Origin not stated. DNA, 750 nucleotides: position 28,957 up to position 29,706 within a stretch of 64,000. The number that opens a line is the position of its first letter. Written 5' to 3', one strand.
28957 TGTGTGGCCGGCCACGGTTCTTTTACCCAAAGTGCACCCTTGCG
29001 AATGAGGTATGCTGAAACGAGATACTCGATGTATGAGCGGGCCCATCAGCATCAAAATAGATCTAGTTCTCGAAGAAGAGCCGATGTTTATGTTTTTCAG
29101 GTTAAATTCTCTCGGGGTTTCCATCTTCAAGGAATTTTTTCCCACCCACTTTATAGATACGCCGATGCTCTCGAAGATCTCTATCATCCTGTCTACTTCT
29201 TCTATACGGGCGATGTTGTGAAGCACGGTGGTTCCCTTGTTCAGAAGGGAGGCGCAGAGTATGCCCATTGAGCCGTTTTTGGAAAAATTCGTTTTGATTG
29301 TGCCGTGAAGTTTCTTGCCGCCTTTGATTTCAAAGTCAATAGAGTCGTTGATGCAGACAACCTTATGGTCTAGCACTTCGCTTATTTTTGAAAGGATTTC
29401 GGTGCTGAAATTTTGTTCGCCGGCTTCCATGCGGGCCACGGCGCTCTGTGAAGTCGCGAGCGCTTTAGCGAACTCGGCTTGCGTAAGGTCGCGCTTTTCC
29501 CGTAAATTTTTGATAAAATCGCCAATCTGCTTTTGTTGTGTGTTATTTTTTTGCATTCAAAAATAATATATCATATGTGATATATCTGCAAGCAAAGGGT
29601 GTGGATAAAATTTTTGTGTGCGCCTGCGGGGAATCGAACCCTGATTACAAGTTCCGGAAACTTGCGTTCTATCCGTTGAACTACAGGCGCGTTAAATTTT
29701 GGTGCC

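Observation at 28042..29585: MurA is fused to an N-terminal XRE-type HTH, with a perfect palindrome at its own start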

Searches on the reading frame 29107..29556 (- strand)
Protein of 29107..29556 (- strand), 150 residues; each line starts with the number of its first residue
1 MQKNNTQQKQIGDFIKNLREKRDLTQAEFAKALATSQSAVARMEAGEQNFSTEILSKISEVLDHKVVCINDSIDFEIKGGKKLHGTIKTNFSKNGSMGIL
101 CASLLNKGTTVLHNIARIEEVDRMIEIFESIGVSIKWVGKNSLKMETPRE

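Call 28: search_protein_representatives(protein=window:29107-29556:-)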
Query: 150 residues. Proteins with E-value up to 0.001 (for the whole library): 3503; up to 1e-10: 289; up to 1e-30: 12. The best 150 are listed.
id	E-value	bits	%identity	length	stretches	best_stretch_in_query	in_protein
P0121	1.3e-48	180.6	58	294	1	8-149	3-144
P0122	1.3e-48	180.6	64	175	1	5-144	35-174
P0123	3.5e-44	166.3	58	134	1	6-137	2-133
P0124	8.9e-41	155.3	56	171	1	8-142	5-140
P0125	2.2e-39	150.7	56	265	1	9-141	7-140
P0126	1.3e-38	148.3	52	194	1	8-148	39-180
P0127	1.3e-36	141.8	33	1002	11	3-63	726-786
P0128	1.8e-36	141.3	50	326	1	6-149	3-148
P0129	1.6e-33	131.8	55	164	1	9-140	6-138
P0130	2.0e-33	131.4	51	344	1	8-141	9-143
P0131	1.3e-31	125.6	42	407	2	6-148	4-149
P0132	1.5e-31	125.4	49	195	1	10-141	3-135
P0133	1.7e-30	122.0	45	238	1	6-148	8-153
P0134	5.3e-30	120.4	41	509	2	10-142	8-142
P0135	6.4e-30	120.1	38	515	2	6-145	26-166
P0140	1.1e-28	116.1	50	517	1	6-141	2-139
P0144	3.4e-28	114.5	38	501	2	8-135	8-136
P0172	9.8e-24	100.1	36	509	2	4-148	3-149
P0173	4.2e-23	98.1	41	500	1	8-135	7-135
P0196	5.3e-20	88.0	37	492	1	8-149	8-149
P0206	8.0e-19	84.2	42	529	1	11-139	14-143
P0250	2.0e-15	73.3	34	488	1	9-146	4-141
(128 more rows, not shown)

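Call 30: list_cluster_members(proteins=[P0134, P0135, P0140, P0144, P0172, P0173, P0196, P0206, P0250, P0131])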
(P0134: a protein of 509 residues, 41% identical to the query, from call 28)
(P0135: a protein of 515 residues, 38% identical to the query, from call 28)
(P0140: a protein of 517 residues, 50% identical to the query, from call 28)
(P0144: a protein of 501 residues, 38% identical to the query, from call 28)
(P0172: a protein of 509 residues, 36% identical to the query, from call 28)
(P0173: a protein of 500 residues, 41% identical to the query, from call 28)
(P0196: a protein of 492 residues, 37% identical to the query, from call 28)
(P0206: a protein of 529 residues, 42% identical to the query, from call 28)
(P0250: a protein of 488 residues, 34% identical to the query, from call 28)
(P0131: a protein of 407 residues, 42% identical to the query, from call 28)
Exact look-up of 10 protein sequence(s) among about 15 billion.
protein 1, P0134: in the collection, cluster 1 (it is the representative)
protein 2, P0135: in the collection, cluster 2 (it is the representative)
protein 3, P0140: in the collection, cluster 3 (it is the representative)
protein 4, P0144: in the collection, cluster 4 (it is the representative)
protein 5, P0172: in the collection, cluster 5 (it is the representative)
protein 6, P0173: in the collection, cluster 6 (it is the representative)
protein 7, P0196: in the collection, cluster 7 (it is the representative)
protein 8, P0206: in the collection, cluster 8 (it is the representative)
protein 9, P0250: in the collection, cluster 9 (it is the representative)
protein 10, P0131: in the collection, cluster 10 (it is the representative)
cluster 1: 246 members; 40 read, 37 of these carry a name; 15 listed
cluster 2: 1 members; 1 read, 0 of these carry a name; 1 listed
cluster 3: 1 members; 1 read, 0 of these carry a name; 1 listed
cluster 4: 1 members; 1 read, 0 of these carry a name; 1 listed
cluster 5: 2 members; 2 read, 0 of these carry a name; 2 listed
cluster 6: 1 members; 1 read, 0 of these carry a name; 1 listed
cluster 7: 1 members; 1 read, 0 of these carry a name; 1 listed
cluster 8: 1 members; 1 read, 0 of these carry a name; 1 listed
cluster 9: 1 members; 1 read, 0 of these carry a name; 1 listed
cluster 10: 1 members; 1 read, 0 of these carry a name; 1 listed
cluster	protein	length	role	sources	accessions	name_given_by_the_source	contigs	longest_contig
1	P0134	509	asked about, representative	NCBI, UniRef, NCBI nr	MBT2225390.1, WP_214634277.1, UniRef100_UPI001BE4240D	UDP-N-acetylglucosamine 1-carboxyvinyltransferase [Nonomuraea sp. NEAU-A123] | helix-turn-helix domain-containing protein n=1 Tax=Nonomuraea sp. NEAU-A123 TaxID=2839649 ...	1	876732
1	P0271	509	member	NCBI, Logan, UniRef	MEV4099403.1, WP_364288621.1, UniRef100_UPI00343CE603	UDP-N-acetylglucosamine 1-carboxyvinyltransferase [Nonomuraea sp. NPDC049649] | helix-turn-helix domain-containing protein n=1 Tax=Nonomuraea sp. NPDC049649 ...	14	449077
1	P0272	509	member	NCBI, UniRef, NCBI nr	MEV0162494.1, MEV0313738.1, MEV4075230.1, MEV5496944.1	helix-turn-helix domain-containing protein [Nonomuraea fuscirosea] | helix-turn-helix domain-containing protein n=1 Tax=Nonomuraea fuscirosea TaxID=1291556 ... | UDP-N-acetylglucosamine 1-carboxyvinyltransferase [Nonomuraea fuscirosea]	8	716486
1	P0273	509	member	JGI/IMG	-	UDP-N-acetylglucosamine 1-carboxyvinyltransferase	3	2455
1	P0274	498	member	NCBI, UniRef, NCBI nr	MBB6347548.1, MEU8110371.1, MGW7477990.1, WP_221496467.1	UDP-N-acetylglucosamine 1-carboxyvinyltransferase [Nonomuraea muscovyensis] | UDP-N-acetylglucosamine 1-carboxyvinyltransferase n=1 Tax=Nonomuraea muscovyensis ...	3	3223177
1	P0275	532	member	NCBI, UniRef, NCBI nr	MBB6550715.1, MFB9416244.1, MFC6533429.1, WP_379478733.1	helix-turn-helix domain-containing protein [Nonomuraea rubra] | UDP-N-acetylglucosamine 1-carboxyvinyltransferase n=2 Tax=Nonomuraea rubra TaxID=46180 ... | UDP-N-acetylglucosamine 1-carboxyvinyltransferase [Nonomuraea rubra]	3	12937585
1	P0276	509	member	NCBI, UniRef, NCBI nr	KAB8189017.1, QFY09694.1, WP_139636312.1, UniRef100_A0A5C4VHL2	UDP-N-acetylglucosamine 1-carboxyvinyltransferase [Nonomuraea phyllanthi] | UDP-N-acetylglucosamine 1-carboxyvinyltransferase n=1 Tax=Nonomuraea phyllanthi ...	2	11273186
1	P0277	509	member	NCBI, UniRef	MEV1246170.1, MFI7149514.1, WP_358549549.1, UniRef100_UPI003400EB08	helix-turn-helix domain-containing protein [Nonomuraea sp. NPDC050022] | helix-turn-helix domain-containing protein n=1 Tax=unclassified Nonomuraea TaxID=2593643 ...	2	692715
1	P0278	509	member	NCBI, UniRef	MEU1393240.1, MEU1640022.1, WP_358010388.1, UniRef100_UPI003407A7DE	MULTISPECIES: UDP-N-acetylglucosamine 1-carboxyvinyltransferase [unclassified Nonomuraea] | helix-turn-helix domain-containing protein n=1 Tax=unclassified Nonomuraea TaxID=2593643 ...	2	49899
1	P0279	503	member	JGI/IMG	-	UDP-N-acetylglucosamine 1-carboxyvinyltransferase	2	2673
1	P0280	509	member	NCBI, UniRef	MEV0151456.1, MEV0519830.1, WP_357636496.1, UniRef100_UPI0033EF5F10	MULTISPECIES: UDP-N-acetylglucosamine 1-carboxyvinyltransferase [unclassified Nonomuraea] | helix-turn-helix domain-containing protein n=1 Tax=unclassified Nonomuraea TaxID=2593643 ...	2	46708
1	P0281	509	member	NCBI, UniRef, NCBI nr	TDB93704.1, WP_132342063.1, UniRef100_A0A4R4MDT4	UDP-N-acetylglucosamine 1-carboxyvinyltransferase [Nonomuraea longispora] | UDP-N-acetylglucosamine 1-carboxyvinyltransferase n=1 Tax=Nonomuraea longispora ...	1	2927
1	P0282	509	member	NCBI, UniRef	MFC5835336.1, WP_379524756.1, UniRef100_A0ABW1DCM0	helix-turn-helix domain-containing protein [Nonomuraea insulae] | UDP-N-acetylglucosamine 1-carboxyvinyltransferase n=1 Tax=Nonomuraea insulae ...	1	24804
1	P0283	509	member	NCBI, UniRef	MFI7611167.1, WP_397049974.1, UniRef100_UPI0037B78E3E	helix-turn-helix domain-containing protein [Nonomuraea terrae] | helix-turn-helix domain-containing protein n=1 Tax=Nonomuraea terrae TaxID=2530383 ...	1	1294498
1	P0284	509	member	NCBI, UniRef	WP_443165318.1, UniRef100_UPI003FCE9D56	helix-turn-helix domain-containing protein [Nonomuraea sp. 10N515B] | helix-turn-helix domain-containing protein n=1 Tax=Nonomuraea sp. 10N515B TaxID=3457422 ...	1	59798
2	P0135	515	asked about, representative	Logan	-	-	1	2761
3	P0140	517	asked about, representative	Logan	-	-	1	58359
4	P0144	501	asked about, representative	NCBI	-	-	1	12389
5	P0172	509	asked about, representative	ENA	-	-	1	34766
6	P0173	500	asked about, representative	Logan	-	-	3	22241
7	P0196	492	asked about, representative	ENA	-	-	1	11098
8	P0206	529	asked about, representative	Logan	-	-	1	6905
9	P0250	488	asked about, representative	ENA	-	-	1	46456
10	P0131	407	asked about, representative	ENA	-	-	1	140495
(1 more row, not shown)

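Call 31: find_encoding_contigs(protein=P0134, flank=3000, max_places=2)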
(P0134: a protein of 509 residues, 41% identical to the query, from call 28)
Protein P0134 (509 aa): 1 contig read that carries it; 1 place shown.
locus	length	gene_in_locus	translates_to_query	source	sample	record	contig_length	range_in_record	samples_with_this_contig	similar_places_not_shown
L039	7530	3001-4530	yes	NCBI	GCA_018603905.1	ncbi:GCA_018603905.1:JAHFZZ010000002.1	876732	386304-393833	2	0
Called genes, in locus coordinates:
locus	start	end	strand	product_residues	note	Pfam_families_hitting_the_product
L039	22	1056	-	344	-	PF00501:AMP-binding, PF13193:AMP-binding_C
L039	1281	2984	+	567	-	PF02911:Formyl_trans_C, PF00378:ECH_1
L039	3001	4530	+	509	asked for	PF01381:HTH_3, PF13560:HTH_31, PF00275:EPSP_synthase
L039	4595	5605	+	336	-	PF00589:Phage_integrase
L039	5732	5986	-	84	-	PF13560:HTH_31, PF01381:HTH_3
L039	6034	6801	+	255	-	PF00557:Peptidase_M24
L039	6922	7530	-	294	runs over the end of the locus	PF01975:SurE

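Call 32: find_encoding_contigs(protein=P0140, flank=3000, max_places=1)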
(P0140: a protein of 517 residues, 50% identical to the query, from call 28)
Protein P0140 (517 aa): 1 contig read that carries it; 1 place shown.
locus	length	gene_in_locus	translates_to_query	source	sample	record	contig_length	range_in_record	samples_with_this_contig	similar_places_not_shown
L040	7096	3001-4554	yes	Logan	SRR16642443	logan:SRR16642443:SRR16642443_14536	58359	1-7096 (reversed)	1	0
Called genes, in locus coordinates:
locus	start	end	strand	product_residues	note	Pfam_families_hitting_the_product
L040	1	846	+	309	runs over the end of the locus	-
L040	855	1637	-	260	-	-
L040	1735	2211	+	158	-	PF00293:NUDIX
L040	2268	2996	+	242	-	PF00483:NTP_transferase, PF12804:NTP_transf_3, PF20202:DUF6564 (weak)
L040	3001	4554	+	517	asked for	PF01381:HTH_3, PF13560:HTH_31, PF00275:EPSP_synthase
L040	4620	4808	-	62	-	PF09860:DUF2087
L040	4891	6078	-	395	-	PF02661:Fic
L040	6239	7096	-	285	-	?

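Call 33: find_encoding_contigs(protein=P0172, flank=3000, max_places=1)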
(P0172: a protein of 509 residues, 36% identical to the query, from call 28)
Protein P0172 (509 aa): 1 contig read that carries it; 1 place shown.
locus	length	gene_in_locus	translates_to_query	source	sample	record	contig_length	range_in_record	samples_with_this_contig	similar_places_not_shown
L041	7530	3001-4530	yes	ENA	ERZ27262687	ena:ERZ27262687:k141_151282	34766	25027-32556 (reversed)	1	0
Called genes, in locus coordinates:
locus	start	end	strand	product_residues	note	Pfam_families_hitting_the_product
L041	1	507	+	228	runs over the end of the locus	-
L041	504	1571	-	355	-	PF01565:FAD_binding_4, PF02873:MurB_C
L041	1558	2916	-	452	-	PF00275:EPSP_synthase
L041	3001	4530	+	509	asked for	PF01381:HTH_3, PF12844:HTH_19 (weak), PF13560:HTH_31 (weak), PF00275:EPSP_synthase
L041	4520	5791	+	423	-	PF08245:Mur_ligase_M, PF02875:Mur_ligase_C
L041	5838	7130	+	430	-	PF13393:tRNA-synt_His, PF00587:tRNA-synt_2b, PF03129:HGTP_anticodon (weak)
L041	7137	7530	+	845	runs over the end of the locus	PF13401:AAA_22 (faint), PF12775:AAA_7 (faint), PF00004:AAA, PF00158:Sigma54_activat (weak), PF00004:AAA, PF07724:AAA_2, PF07728:AAA_5, PF10431:ClpB_D2-small, +6 more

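Call 34: find_encoding_contigs(protein=P0250, flank=3000, max_places=1)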
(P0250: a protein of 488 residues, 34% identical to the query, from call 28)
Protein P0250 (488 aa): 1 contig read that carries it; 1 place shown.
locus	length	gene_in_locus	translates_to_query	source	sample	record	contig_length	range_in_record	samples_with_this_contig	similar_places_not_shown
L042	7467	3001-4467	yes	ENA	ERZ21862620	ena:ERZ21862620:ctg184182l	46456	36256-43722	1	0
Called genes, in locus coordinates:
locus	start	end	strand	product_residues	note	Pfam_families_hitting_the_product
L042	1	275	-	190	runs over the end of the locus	PF13560:HTH_31 (weak), PF11950:DUF3467 (faint)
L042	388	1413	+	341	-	PF01565:FAD_binding_4, PF02873:MurB_C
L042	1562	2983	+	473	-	PF13328:HD_4, PF04607:RelA_SpoT, PF02824:TGS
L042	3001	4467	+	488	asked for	PF01381:HTH_3, PF12844:HTH_19 (faint), PF13560:HTH_31, PF00275:EPSP_synthase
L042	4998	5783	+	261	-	-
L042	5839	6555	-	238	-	-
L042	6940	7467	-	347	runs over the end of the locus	-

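Call 35: find_encoding_contigs(protein=P0144, flank=3000, max_places=1)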
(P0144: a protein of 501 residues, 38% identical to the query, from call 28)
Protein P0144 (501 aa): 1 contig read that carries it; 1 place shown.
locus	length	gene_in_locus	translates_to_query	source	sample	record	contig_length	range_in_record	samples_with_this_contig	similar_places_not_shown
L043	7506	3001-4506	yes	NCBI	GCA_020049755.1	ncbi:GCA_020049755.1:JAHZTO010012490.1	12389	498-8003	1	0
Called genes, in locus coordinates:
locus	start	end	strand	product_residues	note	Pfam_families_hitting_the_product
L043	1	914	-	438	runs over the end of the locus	PF00275:EPSP_synthase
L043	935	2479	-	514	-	PF01225:Mur_ligase (weak), PF08245:Mur_ligase_M, PF02875:Mur_ligase_C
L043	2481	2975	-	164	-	-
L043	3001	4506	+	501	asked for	PF01381:HTH_3, PF13560:HTH_31 (weak), PF00275:EPSP_synthase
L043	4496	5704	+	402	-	PF01225:Mur_ligase (weak), PF08245:Mur_ligase_M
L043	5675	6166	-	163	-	-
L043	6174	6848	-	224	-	PF08843:AbiEii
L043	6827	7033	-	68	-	-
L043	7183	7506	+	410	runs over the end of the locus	PF00479:G6PD_N (weak)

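Call 36: find_encoding_contigs(protein=P0173, flank=3000, max_places=1)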
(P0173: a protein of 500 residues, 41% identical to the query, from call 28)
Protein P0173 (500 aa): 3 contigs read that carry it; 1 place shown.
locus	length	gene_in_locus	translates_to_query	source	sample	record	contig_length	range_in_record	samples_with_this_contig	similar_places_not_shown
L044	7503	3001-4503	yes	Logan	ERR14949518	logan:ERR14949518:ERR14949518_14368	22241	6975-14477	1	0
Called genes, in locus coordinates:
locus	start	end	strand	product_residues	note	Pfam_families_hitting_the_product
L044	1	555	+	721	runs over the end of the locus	-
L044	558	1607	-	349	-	PF01565:FAD_binding_4 (faint), PF02873:MurB_C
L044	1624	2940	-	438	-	PF00275:EPSP_synthase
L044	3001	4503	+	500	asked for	PF01381:HTH_3, PF12844:HTH_19 (faint), PF13560:HTH_31 (weak), PF00275:EPSP_synthase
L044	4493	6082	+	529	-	PF01820:Dala_Dala_lig_N, PF07478:Dala_Dala_lig_C, PF13535:ATP-grasp_4 (faint), PF13529:Peptidase_C39_2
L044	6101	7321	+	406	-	PF01225:Mur_ligase (faint), PF08245:Mur_ligase_M, PF02875:Mur_ligase_C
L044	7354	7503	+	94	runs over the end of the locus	PF01371:Trp_repressor, PF13936:HTH_38 (weak), PF00356:LacI (weak)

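Call 37: find_encoding_contigs(protein=P0196, flank=3000, max_places=1)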
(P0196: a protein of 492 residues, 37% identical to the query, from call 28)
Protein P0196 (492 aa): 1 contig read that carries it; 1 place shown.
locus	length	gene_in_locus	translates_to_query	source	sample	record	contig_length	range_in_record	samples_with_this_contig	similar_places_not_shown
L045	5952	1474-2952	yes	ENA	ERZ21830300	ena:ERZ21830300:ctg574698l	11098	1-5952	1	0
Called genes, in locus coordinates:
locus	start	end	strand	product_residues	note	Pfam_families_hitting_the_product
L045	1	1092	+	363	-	?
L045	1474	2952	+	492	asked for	PF01381:HTH_3, PF12844:HTH_19 (weak), PF13443:HTH_26 (faint), PF13560:HTH_31 (weak), PF00275:EPSP_synthase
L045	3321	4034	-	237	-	-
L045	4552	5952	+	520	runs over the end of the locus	PF03109:ABC1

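Call 60: find_encoding_contigs(protein=P0276, flank=4000, max_places=1)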
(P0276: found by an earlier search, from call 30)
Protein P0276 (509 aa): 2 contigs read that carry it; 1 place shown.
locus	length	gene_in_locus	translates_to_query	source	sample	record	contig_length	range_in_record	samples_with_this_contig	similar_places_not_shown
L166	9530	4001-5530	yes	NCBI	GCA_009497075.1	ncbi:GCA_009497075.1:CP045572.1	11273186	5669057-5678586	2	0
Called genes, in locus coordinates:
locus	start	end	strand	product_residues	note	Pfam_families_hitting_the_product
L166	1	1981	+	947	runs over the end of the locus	PF00196:GerE, PF08281:Sigma70_r4_2 (faint), PF25872:HTH_77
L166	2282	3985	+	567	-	PF00551:Formyl_trans_N (weak), PF02911:Formyl_trans_C, PF00378:ECH_1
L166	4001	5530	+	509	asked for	PF01381:HTH_3, PF13560:HTH_31, PF13744:HTH_37 (faint), PF00275:EPSP_synthase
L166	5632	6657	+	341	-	PF00589:Phage_integrase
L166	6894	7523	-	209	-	PF02589:LUD_dom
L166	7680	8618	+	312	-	PF04542:Sigma70_r2, PF08281:Sigma70_r4_2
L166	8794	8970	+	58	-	-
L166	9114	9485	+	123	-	PF07291:MauE, PF13564:DoxX_2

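Call 61: find_encoding_contigs(protein=P0275, flank=4000, max_places=1)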
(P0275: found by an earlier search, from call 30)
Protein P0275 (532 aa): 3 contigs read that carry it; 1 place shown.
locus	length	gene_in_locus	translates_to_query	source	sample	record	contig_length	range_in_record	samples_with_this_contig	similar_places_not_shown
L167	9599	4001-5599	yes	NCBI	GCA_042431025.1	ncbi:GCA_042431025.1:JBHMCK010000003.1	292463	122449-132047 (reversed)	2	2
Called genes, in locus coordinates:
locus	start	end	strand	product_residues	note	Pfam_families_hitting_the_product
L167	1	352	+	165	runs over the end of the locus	PF00652:Ricin_B_lectin (faint)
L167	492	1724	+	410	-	PF05977:MFS_3, PF07690:MFS_1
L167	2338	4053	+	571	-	PF00551:Formyl_trans_N (weak), PF02911:Formyl_trans_C, PF00378:ECH_1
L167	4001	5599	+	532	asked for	PF13560:HTH_31, PF13744:HTH_37 (faint), PF01381:HTH_3, PF00275:EPSP_synthase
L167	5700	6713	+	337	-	PF00589:Phage_integrase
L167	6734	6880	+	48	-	-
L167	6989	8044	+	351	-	PF04542:Sigma70_r2, PF08281:Sigma70_r4_2, PF12680:SnoaL_2 (weak)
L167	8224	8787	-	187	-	PF01872:RibD_C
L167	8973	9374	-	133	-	PF01638:HxlR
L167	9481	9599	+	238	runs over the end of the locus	PF01323:DSBA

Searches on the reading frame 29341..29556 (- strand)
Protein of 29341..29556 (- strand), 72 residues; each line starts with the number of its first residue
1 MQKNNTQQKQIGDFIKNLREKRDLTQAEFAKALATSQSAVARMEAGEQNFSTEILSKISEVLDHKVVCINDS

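Call 57: search_solved_structures(query=window:29341-29556:-, max_evalue=0.01, show_alignments=3)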
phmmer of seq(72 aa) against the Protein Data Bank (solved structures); distinct sequences matched with E-value up to 0.01: 4.
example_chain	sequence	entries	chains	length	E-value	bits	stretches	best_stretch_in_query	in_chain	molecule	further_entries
8tac_A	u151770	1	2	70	2.3e-06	31.1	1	7-62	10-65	DBP48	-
2p5t_A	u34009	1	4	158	3.8e-06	30.5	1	11-61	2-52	Putative transcriptional regulator PezA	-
2jvl_A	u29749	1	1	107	0.0034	21.2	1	4-66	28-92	TrMBF1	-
5woq_A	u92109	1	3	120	0.0051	20.7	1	9-64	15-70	Transcriptional regulator ClgR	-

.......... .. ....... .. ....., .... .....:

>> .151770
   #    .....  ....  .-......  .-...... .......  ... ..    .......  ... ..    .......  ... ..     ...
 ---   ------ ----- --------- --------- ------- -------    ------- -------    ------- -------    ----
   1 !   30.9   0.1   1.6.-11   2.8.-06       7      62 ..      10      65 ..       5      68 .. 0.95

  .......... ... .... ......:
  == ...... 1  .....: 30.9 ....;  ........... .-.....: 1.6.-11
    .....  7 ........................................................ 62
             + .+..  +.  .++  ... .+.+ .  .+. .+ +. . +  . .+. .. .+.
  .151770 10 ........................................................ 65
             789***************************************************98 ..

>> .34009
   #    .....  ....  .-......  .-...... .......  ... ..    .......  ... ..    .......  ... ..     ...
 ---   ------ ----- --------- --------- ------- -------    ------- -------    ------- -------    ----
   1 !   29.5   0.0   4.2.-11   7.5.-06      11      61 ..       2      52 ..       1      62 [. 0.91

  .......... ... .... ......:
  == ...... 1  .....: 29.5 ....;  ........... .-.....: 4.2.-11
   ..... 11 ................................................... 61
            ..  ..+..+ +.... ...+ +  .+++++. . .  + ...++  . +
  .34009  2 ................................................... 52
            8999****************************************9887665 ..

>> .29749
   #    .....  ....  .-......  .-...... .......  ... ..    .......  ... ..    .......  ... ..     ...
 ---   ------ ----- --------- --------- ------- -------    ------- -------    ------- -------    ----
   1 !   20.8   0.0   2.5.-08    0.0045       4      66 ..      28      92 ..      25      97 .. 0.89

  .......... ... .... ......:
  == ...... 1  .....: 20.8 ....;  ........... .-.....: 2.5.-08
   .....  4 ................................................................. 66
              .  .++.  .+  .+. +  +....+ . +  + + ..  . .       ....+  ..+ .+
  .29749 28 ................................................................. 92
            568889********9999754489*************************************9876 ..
